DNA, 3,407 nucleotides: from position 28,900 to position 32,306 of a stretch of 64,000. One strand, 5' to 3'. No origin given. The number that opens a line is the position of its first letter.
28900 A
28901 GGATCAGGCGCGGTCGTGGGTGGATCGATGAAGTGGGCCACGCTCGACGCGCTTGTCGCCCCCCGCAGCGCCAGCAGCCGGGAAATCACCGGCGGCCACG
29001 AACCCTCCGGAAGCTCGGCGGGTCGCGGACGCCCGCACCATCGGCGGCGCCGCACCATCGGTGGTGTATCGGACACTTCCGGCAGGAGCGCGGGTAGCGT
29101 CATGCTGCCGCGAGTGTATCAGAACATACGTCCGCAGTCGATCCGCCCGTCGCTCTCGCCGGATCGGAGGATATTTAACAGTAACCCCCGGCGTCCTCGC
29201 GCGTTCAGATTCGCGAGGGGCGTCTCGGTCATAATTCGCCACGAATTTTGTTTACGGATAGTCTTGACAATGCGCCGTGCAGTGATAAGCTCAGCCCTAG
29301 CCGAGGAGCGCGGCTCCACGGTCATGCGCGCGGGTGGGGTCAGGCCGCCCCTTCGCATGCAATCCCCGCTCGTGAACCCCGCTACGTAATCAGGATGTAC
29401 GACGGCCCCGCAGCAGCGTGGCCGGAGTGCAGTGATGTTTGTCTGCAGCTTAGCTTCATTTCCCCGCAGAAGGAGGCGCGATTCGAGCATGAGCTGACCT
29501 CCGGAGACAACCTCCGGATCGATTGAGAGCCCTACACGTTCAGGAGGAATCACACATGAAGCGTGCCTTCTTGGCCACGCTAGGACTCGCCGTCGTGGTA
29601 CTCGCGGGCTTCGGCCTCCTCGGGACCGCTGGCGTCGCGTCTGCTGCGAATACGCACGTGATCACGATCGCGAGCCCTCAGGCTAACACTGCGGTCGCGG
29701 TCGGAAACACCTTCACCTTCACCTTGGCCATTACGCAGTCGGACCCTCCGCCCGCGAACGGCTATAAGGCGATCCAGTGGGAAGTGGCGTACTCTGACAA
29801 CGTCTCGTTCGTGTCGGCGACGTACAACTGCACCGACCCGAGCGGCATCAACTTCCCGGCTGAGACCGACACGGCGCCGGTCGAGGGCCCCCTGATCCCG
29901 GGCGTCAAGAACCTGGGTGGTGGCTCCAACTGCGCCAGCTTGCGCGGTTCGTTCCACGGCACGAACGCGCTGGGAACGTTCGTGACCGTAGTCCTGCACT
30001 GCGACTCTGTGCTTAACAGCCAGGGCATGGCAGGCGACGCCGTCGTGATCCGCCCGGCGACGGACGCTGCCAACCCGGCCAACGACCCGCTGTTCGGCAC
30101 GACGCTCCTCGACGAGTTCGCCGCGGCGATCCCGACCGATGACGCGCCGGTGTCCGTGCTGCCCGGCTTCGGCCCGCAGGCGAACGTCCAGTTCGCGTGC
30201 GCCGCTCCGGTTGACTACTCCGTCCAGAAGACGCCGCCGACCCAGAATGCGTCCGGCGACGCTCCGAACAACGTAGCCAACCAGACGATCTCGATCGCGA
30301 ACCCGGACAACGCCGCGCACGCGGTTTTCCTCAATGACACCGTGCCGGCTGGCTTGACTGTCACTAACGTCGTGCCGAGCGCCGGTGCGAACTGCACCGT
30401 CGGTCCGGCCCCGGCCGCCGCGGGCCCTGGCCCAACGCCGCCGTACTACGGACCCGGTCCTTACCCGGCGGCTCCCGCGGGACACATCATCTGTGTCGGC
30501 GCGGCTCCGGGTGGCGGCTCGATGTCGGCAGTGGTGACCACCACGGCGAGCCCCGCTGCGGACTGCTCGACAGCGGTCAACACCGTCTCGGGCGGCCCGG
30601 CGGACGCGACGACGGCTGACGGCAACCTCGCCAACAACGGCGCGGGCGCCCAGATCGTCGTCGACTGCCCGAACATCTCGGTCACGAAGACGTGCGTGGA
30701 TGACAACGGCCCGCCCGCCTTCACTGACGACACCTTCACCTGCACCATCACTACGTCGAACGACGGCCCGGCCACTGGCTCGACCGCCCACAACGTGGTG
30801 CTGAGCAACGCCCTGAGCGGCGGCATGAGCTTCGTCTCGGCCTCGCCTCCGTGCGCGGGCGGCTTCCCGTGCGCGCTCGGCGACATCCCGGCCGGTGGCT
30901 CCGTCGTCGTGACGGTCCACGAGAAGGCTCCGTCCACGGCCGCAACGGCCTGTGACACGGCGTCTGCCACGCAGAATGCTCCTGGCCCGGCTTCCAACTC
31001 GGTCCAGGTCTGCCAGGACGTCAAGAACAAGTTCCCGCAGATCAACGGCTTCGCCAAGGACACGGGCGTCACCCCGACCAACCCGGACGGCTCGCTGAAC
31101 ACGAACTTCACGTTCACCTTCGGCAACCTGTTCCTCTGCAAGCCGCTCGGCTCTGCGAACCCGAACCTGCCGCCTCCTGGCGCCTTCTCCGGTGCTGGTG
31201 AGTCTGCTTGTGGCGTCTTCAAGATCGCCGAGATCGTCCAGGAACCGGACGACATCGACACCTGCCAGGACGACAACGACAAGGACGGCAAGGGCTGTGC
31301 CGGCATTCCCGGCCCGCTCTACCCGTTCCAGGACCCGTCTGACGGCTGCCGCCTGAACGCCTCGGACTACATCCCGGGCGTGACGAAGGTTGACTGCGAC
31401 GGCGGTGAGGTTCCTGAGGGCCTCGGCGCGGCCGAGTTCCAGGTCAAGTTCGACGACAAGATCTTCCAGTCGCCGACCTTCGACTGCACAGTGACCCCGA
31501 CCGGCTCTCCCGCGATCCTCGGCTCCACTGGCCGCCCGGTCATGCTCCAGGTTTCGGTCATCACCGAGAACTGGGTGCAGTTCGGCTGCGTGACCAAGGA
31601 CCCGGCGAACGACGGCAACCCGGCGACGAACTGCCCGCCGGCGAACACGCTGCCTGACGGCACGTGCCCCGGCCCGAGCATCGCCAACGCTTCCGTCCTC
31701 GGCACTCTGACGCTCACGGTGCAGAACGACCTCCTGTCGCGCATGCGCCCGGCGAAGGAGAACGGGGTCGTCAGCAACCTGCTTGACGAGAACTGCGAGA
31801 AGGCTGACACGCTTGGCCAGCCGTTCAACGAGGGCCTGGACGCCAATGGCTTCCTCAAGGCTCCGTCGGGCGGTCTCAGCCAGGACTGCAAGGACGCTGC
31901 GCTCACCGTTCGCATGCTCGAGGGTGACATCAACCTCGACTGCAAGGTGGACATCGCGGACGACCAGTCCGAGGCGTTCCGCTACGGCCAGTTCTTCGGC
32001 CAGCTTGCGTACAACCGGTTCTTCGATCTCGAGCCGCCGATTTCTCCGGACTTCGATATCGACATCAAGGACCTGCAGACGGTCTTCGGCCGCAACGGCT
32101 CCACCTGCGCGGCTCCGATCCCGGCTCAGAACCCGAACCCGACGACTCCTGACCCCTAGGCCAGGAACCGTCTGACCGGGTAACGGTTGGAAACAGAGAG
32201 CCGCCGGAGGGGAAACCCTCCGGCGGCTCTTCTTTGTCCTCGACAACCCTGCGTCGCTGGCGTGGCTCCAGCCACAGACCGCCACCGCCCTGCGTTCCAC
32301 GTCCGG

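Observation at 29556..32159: Probable major surface/S-layer-type protein carrying both cohesin-like and dockerin-like modules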

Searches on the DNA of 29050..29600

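Call 64: search_rna_families(source=window, start=29050, end=29600, threshold=evalue, max_evalue=1)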
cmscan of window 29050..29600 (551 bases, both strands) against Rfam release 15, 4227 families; matches with E-value up to 1: 0.
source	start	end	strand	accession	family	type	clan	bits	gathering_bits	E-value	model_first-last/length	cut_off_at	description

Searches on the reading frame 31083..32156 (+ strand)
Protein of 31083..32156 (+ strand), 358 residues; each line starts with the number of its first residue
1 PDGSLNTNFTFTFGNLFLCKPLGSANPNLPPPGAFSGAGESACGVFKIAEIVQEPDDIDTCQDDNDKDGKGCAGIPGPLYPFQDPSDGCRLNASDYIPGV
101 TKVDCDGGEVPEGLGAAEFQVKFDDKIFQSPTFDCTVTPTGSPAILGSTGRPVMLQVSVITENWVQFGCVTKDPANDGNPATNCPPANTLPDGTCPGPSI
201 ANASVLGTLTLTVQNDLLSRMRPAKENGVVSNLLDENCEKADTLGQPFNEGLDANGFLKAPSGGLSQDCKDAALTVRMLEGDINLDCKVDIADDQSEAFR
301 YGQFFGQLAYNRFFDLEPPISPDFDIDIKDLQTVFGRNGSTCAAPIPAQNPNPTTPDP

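Call 32: search_protein_representatives(protein=window:31203-32156:+)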
Query: 318 residues. Proteins with E-value up to 0.001 (for the whole library): 458; up to 1e-10: 368; up to 1e-30: 122. The best 150 are listed.
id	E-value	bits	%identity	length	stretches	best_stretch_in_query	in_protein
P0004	1.3e-121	422.4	70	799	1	2-318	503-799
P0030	4.0e-99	348.5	64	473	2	65-318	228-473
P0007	7.9e-93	327.8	60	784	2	151-318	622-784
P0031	6.0e-85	301.8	61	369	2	24-318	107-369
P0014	1.5e-83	297.3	56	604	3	151-318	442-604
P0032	9.9e-83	294.6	53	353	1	2-318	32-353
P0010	1.4e-79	284.2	55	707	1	3-318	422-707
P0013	3.6e-78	279.6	62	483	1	3-318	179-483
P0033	6.6e-76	272.1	74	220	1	2-186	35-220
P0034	2.6e-75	270.2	51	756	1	3-318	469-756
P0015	2.9e-74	266.8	53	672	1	7-318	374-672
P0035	8.7e-60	219.2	67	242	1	26-189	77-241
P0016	3.1e-59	217.3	50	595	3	62-313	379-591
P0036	4.2e-58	213.6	54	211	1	105-318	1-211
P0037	1.6e-57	211.7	49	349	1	3-272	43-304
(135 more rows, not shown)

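Call 39: search_solved_structures(query=A2, max_evalue=10, show_alignments=4)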
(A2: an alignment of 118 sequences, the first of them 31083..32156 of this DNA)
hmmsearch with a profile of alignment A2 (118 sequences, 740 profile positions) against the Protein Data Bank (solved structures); distinct sequences matched with E-value up to 10: 4.
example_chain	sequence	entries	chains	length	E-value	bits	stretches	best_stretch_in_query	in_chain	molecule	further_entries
4u3s_A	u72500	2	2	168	0.055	15.9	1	79-194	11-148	Cellulosomal scaffoldin adaptor protein B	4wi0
3fnk_A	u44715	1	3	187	0.067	15.6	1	79-200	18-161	Cellulosomal scaffoldin adaptor protein B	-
9ifr_A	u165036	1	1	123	0.25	13.7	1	347-456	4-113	OmpA-like domain-containing protein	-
4iu2_A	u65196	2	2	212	0.39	13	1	60-194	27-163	Cell-wall anchoring protein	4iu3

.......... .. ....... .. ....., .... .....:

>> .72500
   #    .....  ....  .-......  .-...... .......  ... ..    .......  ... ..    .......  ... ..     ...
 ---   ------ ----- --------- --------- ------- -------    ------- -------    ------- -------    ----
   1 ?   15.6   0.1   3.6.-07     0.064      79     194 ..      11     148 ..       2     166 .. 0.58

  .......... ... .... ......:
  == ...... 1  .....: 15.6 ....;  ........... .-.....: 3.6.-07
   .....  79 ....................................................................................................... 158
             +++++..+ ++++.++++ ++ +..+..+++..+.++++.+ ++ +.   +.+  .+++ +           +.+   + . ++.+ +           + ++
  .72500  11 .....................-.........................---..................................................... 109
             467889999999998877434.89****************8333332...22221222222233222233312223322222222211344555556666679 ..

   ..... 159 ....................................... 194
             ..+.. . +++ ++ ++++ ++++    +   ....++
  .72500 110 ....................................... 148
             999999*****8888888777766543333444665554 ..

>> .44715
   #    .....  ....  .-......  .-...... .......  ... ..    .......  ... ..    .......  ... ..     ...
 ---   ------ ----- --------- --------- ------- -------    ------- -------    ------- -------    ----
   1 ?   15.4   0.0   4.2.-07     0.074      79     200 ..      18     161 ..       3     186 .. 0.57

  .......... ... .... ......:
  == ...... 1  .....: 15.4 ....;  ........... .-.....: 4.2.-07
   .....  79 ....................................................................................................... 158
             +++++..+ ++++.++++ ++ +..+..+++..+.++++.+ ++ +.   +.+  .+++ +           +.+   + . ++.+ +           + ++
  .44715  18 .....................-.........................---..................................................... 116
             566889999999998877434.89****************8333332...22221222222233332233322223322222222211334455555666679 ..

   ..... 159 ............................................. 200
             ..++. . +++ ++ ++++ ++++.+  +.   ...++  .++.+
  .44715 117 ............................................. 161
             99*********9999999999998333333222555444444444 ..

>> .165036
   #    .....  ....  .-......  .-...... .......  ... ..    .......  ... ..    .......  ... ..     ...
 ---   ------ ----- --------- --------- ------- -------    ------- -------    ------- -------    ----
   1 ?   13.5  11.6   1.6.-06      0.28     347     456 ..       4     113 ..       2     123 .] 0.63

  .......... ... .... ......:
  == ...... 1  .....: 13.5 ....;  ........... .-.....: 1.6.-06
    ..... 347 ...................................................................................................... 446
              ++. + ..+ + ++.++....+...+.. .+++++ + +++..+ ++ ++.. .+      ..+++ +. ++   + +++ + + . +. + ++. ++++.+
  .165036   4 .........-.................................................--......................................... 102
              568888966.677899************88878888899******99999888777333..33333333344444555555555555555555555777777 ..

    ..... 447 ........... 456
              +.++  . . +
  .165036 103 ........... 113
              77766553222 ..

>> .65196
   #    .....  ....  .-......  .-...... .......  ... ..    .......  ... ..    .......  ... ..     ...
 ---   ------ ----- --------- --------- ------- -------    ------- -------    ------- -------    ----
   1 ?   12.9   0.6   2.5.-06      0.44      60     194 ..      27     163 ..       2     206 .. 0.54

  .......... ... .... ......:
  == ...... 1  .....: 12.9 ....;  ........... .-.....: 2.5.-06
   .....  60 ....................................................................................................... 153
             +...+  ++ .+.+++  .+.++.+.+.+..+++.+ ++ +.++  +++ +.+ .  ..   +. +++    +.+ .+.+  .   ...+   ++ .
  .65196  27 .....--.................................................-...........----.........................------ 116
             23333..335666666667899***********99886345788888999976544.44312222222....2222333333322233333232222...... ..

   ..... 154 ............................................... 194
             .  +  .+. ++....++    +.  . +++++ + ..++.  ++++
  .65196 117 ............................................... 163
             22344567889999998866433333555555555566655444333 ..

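Call 44: predict_structure(alignment_id=A2)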
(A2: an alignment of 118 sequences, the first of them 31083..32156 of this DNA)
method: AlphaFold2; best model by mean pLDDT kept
length: 358 residues; sequences in the alignment: 118
mean_pLDDT: 86.2   pTM: 0.85
mean pLDDT of the five models: 86.2, 86.0, 86.0, 82.8, 78.5
residues with pLDDT >= 90: 185; 70-90: 134; 50-70: 29; < 50: 10
segments of 3 or more residues with pLDDT < 50: 1-7
pLDDT, mean of each block of 10 residues (from residue 1): 42 91 90 67 91 88 86 89 89 86 89 93 95 92 91 84 94 72 66 86 93 94 92 91 86 72 72 94 97 97 89 89 90 97 95 70
secondary structure, 60 per line:
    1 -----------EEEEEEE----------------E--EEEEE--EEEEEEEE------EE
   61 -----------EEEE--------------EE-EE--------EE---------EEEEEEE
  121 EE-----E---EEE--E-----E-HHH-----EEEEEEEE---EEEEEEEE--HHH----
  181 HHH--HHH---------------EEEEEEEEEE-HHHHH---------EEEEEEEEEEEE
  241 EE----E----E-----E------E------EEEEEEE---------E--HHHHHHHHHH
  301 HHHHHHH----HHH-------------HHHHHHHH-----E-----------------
elements in order: E12-18 E38-42 E45-52 E72-75 E114-122 E132-134 E153-160 E164-171 E204-213 H215-219 E229-242 E272-278 H291-307 H328-335

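Call 47: fold_search(model_id=the predicted structure, library=pdb)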
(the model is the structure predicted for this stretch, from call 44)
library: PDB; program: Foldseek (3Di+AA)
matches with E <= 10: 530; with E <= 0.001: 12
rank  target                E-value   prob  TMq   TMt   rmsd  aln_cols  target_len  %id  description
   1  6kgd_A                1.3e-04  1.00  0.23  0.51   6.0       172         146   11  Crystal structure of CaDoc0917(R49D)-CaCohA2 complex at pH 8.0 (released 2020-07-08)
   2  4dh2_C                1.7e-04  1.00  0.25  0.52   5.7       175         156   10  Crystal structure of Coh-OlpC(Cthe_0452)-Doc435(Cthe_0435) complex: A novel type I Cohesin-Dockerin complex from Clost (released 2012-11-28)
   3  2vn6_A                2.3e-04  1.00  0.22  0.45   5.8       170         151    7  The Clostridium cellulolyticum dockerin displays a dual binding mode for its cohesin partner (released 2008-05-13)
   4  6kge_A                2.4e-04  1.00  0.23  0.52   6.9       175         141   11  Crystal structure of CaDoc0917(R16D)-CaCohA2 complex at pH 5.5 (released 2020-07-08)
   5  6kgf_A                3.7e-04  1.00  0.22  0.49   6.3       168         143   10  Crystal structure of CaDoc0917(R16D)-CaCohA2 complex at pH 8.2 (released 2020-07-08)
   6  6kgc_A                3.9e-04  1.00  0.23  0.50   7.3       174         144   10  Crystal structure of CaDoc0917(R49D)-CaCohA2 complex at pH 5.4 (released 2020-07-08)
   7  2jh2_B                4.4e-04  1.00  0.20  0.45   6.3       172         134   12  X-ray crystal structure of a cohesin-like module from Clostridium perfringens (released 2007-11-06)
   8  2xdh                  6.0e-04  1.00  0.20  0.46   5.8       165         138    7  Non-cellulosomal cohesin from the hyperthermophilic archaeon Archaeoglobus fulgidus (released 2010-05-26)
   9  5lxv_C                7.2e-04  0.95  0.19  0.34   9.5       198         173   14  Crystal structure of Ruminococcus flavefaciens scaffoldin C cohesin in complex with a dockerin from an uncharacterized (released 2016-10-19)
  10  5lxv_A                8.1e-04  0.97  0.21  0.38   9.5       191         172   14  Crystal structure of Ruminococcus flavefaciens scaffoldin C cohesin in complex with a dockerin from an uncharacterized (released 2016-10-19)
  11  5nrm_A                9.1e-04  1.00  0.23  0.51   5.8       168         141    9  Crystal structure of the sixth cohesin from Acetivibrio cellulolyticus' scaffoldin B in complex with Cel5 dockerin S51 (released 2018-01-31)
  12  2jh2_A                9.1e-04  0.99  0.19  0.46  15.4       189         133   13  X-ray crystal structure of a cohesin-like module from Clostridium perfringens (released 2007-11-06)
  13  6kgf_C                1.0e-03  1.00  0.22  0.47   7.5       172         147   11  Crystal structure of CaDoc0917(R16D)-CaCohA2 complex at pH 8.2 (released 2020-07-08)
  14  4uyp_C                1.3e-03  1.00  0.24  0.50   6.2       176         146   12  High resolution structure of the third cohesin ScaC in complex with the ScaB dockerin with a mutation in the N-termina (released 2015-04-15)
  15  5nrk_A                1.5e-03  1.00  0.23  0.51   6.0       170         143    9  Crystal structure of the sixth cohesin from Acetivibrio cellulolyticus' scaffoldin B in complex with Cel5 dockerin S15 (released 2018-01-31)
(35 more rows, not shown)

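Call 62: search_protein_families(library=ncbifam, proteins=[window:31083-32156:+], max_evalue=1)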
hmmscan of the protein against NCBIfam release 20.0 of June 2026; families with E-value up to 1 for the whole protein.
window:31083-32156:+ (358 aa): 0 families
